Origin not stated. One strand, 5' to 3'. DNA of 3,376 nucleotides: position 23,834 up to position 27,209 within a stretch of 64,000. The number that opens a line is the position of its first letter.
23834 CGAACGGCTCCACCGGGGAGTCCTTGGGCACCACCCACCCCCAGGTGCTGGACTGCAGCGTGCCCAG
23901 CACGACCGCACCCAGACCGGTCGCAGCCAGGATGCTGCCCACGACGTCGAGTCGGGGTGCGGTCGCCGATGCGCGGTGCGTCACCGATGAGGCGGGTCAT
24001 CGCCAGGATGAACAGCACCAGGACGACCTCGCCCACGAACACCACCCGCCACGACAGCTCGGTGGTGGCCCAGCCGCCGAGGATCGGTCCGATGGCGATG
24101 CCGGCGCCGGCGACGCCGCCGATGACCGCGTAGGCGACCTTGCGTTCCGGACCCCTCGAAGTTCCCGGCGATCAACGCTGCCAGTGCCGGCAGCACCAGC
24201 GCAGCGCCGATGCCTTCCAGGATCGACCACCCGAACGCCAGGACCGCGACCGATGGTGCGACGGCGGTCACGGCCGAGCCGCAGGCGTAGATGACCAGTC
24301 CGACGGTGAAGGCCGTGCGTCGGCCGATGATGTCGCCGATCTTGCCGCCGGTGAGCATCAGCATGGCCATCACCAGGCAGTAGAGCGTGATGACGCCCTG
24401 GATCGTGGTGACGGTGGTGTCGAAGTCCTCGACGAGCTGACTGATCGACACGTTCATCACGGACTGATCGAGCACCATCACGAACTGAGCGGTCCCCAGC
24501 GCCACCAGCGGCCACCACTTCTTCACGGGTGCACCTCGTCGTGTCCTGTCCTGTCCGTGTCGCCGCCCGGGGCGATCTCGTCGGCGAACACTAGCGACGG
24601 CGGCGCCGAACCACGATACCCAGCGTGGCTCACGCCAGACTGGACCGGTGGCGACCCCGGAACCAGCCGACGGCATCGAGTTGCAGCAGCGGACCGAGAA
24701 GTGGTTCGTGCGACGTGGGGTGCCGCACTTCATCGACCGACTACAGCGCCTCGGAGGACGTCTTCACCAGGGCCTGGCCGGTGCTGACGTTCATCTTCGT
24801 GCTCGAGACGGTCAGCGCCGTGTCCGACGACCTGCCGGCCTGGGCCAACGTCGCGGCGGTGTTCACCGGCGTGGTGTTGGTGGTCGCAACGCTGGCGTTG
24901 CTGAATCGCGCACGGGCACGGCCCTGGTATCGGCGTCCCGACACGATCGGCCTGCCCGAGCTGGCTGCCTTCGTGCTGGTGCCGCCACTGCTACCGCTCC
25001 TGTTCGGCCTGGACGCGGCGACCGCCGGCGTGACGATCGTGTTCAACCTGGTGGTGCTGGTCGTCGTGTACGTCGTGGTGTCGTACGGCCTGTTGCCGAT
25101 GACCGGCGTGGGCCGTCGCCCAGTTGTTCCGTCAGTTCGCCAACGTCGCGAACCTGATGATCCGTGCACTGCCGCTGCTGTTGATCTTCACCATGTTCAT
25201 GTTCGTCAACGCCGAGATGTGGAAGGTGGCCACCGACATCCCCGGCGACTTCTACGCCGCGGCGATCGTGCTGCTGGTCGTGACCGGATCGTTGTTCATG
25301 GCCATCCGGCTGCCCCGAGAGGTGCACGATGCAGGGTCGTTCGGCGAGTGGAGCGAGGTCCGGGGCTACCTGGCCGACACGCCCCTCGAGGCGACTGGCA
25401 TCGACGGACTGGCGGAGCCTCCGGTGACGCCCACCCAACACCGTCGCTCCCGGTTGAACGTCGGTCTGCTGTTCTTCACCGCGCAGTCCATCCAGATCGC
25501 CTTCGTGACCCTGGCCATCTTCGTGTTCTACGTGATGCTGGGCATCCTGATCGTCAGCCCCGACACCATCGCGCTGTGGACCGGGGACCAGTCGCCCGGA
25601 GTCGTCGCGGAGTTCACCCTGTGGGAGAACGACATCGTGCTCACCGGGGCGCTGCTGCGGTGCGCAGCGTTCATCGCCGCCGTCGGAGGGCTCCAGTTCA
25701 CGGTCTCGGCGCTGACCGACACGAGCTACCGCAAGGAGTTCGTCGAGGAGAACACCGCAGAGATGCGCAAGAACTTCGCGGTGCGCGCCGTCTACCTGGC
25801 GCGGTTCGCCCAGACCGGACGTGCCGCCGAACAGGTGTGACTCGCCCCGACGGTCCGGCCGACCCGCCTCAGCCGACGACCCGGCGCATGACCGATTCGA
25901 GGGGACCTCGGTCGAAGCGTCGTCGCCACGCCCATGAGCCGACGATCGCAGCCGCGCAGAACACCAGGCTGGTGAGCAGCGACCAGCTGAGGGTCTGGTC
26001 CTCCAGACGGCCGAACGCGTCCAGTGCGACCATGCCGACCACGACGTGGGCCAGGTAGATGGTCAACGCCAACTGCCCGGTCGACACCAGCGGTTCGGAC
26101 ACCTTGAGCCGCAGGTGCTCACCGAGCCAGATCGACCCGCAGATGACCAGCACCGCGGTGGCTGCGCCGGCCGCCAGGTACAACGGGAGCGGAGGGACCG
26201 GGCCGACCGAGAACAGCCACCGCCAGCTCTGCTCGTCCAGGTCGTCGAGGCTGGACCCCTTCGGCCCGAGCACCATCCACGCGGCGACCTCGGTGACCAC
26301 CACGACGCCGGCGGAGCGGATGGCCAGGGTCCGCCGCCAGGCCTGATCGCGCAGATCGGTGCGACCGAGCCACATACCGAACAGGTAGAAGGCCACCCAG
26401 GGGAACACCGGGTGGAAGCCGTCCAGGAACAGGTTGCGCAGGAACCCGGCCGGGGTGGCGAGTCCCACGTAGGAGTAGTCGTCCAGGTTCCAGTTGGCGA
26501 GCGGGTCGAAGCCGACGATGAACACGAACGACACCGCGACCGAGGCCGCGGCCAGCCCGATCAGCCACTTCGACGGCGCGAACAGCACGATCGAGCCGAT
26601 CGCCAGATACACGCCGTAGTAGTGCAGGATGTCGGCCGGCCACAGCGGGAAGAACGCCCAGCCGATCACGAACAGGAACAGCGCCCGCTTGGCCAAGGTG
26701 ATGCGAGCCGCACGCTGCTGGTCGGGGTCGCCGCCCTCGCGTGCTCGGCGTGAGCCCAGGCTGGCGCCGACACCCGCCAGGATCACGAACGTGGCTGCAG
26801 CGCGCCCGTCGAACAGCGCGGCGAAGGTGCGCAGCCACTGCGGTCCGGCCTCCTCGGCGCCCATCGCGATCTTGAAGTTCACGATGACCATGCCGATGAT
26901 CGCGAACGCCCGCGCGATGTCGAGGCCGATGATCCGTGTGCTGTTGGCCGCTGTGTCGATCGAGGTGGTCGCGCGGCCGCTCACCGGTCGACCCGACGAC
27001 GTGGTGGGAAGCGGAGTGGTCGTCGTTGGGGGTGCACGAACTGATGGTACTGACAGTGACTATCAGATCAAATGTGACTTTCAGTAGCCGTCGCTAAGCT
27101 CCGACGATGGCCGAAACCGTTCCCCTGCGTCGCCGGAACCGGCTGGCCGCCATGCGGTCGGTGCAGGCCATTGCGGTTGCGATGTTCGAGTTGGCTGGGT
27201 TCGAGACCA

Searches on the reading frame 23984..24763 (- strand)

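Call 8: search_protein_families(library=pfam, proteins=[window:23984-24763:-], max_evalue=0.01)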
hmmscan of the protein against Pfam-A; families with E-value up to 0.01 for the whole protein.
window:23984-24763:- (260 aa): 3 families
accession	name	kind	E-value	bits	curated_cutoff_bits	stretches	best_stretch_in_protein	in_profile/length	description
PF07690.21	MFS_1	-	3.7e-15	56.1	33.4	1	91-204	3-116/347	Major Facilitator Superfamily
PF25592.1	DUF7937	-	0.00011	21.7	31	1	53-200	116-258/402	Domain of unknown function (DUF7937)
PF00083.30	Sugar_tr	-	0.0019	17.6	22.3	1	97-190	24-119/452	Sugar (and other) transporter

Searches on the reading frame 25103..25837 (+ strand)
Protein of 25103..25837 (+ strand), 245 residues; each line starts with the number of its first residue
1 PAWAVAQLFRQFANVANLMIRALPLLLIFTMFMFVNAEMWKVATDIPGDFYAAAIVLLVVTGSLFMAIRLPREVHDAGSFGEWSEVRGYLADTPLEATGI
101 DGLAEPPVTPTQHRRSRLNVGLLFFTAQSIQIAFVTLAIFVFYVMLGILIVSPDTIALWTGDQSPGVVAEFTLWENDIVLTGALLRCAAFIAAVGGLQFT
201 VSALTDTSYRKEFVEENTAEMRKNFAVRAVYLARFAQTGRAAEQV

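Call 9: search_protein_families(library=pfam, proteins=[window:25103-25837:+], max_evalue=0.01)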
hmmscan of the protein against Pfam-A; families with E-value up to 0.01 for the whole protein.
window:25103-25837:+ (245 aa): 0 families

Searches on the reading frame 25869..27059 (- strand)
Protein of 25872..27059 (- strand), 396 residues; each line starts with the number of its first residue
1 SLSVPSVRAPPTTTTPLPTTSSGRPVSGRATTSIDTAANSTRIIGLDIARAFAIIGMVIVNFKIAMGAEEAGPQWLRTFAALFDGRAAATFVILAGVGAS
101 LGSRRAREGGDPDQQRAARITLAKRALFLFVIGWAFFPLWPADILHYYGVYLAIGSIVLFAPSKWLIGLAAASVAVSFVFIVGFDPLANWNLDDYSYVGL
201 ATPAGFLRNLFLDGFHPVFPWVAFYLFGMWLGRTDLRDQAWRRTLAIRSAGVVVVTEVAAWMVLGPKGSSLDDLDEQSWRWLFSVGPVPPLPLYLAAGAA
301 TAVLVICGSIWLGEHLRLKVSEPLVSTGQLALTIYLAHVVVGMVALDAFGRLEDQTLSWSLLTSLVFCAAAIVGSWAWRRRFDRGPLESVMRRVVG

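Call 9: search_protein_families(library=pfam, proteins=[window:25872-27059:-], max_evalue=0.01)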
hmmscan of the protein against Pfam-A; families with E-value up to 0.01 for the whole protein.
window:25872-27059:- (396 aa): 3 families
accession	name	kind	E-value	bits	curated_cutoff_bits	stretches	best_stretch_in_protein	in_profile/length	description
PF07786.18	HGSNAT_cat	-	7.3e-16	58.8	22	1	42-244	1-192/222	Heparan-alpha-glucosaminide N-acetyltransferase, catalytic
PF04235.18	DUF418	-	1.9e-12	47.8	23.6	1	293-395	55-160/163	Protein of unknown function (DUF418)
PF01757.29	Acyl_transf_3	-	2.7e-09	37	31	1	44-376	2-322/326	Acyltransferase domain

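Call 14: find_related_loci(query=window:25869-26984:-, collection=genome_contigs, flank=10000)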
Query window:25869-26984:- (371 aa) in genome_contigs; peptide patterns used: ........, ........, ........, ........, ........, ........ (x = any residue, [..] = any of these).
184 stretches matched a pattern; 118 encode a relative of the query (tblastn E <= 1e-3); the best 80 are kept; 79 distinct loci.
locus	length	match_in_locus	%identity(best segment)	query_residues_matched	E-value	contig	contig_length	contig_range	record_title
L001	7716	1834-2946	73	1-371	3e-178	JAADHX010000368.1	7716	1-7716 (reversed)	MAG: Actinomycetota bacterium isolate M_MetaBat.222 contig-127_29934, whole genome shotgun sequence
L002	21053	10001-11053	74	21-371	5e-176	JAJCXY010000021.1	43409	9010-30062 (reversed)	MAG: Acidimicrobiales bacterium isolate OFTM10 OFTM10_20, whole genome shotgun sequence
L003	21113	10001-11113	72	1-371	1e-174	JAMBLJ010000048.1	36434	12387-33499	MAG: Actinomycetes bacterium isolate H2.bin.90 k83_254544, whole genome shotgun sequence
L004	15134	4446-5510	75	17-371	1e-174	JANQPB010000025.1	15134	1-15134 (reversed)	MAG: Acidimicrobiales bacterium isolate IP29b_bin.150 k99_3836461, whole genome shotgun sequence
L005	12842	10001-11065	75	17-371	1e-170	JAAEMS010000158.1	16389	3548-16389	MAG: Actinomycetes bacterium isolate Bse_12 BseG_CONTIG612425, whole genome shotgun sequence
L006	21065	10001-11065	76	17-371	1e-165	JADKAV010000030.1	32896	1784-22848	MAG: Micrococcales bacterium isolate Mari_18-Q3-R65-66_BATAC.348 tig00027019-10-328250, whole genome shotgun sequence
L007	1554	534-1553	71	1-340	4e-176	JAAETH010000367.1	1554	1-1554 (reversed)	MAG: Actinomycetes bacterium isolate Vin_2 VinG_CONTIG1268721, whole genome shotgun sequence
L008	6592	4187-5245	74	17-369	1e-160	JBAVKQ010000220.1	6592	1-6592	MAG: Candidatus Nanopelagicales bacterium isolate MFD03038_ilm_asm_bin2 k127_129864, whole genome shotgun sequence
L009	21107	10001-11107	74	7-371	1e-177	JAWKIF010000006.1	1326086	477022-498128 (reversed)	MAG: Microthrixaceae bacterium isolate AC1.96 AC1.96.fa-6, whole genome shotgun sequence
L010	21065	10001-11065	72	17-371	4e-157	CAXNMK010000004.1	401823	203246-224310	MAG: Kofleriaceae bacterium isolate ME-04may21-LR-214 genome assembly, contig: ME-04may21-LR-C145, whole genome shotgun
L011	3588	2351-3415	70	17-371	4e-160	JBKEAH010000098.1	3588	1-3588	MAG: Desertimonas sp. isolate VLC_103 k121_12695409, whole genome shotgun sequence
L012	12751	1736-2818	67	11-371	4e-149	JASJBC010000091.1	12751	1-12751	MAG: Acidimicrobiia bacterium isolate MO_071.B23 MO_071.c_1346, whole genome shotgun sequence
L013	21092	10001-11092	65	6-371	5e-149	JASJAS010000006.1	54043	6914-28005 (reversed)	MAG: Acidimicrobiia bacterium isolate MO_035.B13 MO_035.c_81, whole genome shotgun sequence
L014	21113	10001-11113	74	1-371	4e-175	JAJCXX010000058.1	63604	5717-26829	MAG: Acidimicrobiales bacterium isolate OFTM89 OFTM89_57, whole genome shotgun sequence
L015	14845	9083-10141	52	16-367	2e-105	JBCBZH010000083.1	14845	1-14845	MAG: Bacteroidota bacterium isolate P01_A01_bin.110 k141_929169_length_14845_cov_10.0000, whole genome shotgun sequence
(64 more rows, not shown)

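Call 16: find_related_loci(query=window:25869-26984:-, collection=metagenome_contigs, flank=10000)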
Query window:25869-26984:- (371 aa) in metagenome_contigs; peptide patterns used: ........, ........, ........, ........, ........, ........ (x = any residue, [..] = any of these).
245 stretches matched a pattern; 122 encode a relative of the query (tblastn E <= 1e-3); the best 80 are kept; 80 distinct loci.
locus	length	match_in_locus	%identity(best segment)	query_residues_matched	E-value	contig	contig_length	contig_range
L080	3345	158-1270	84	1-371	0e+0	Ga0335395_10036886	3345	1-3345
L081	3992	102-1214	84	1-371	0e+0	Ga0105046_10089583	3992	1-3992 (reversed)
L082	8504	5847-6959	81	1-371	0e+0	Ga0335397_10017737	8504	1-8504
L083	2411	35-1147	81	1-371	0e+0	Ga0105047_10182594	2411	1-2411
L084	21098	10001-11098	79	7-371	0e+0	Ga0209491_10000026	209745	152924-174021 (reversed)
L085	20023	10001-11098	79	7-371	0e+0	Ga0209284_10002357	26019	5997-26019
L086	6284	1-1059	76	19-371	0e+0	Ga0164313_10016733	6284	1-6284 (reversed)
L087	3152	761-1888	72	2-371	0e+0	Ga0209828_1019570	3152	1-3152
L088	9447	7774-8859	73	10-371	4e-170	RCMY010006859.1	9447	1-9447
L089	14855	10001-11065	76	17-371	7e-166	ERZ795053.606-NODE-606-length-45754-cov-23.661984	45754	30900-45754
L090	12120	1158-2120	75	51-371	2e-151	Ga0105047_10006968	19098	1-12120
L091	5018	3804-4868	63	17-371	6e-149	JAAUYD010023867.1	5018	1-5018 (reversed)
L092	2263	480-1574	62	7-371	6e-155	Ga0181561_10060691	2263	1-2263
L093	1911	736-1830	62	7-371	2e-154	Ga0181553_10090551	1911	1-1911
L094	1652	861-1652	81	1-264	3e-142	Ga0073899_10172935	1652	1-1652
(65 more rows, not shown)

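Call 70: search_protein_families(library=pfam, proteins=[L013:1825-4374:-], max_evalue=0.01)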
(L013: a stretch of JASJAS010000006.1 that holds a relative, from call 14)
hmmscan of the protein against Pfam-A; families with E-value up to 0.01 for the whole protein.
L013:1825-4374:- (850 aa): 5 families
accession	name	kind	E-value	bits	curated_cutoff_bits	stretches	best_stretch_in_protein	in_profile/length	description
PF03706.18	LPG_synthase_TM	-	1.9e-28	100.3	33.4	1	567-837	16-302/302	Lysylphosphatidylglycerol synthase TM region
PF00069.31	Pkinase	-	1.1e-06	28.7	31.7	1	408-460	101-153/263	Protein kinase domain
PF01163.29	RIO1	-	0.00064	19.8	22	1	353-450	53-149/187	RIO domain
PF01636.29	APH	-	0.002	18.4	23.2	0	309-425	18-111/239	Phosphotransferase enzyme family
PF19974.5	TCAD9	-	0.0051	16.5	40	1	421-484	294-348/429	Ternary complex associated domain 9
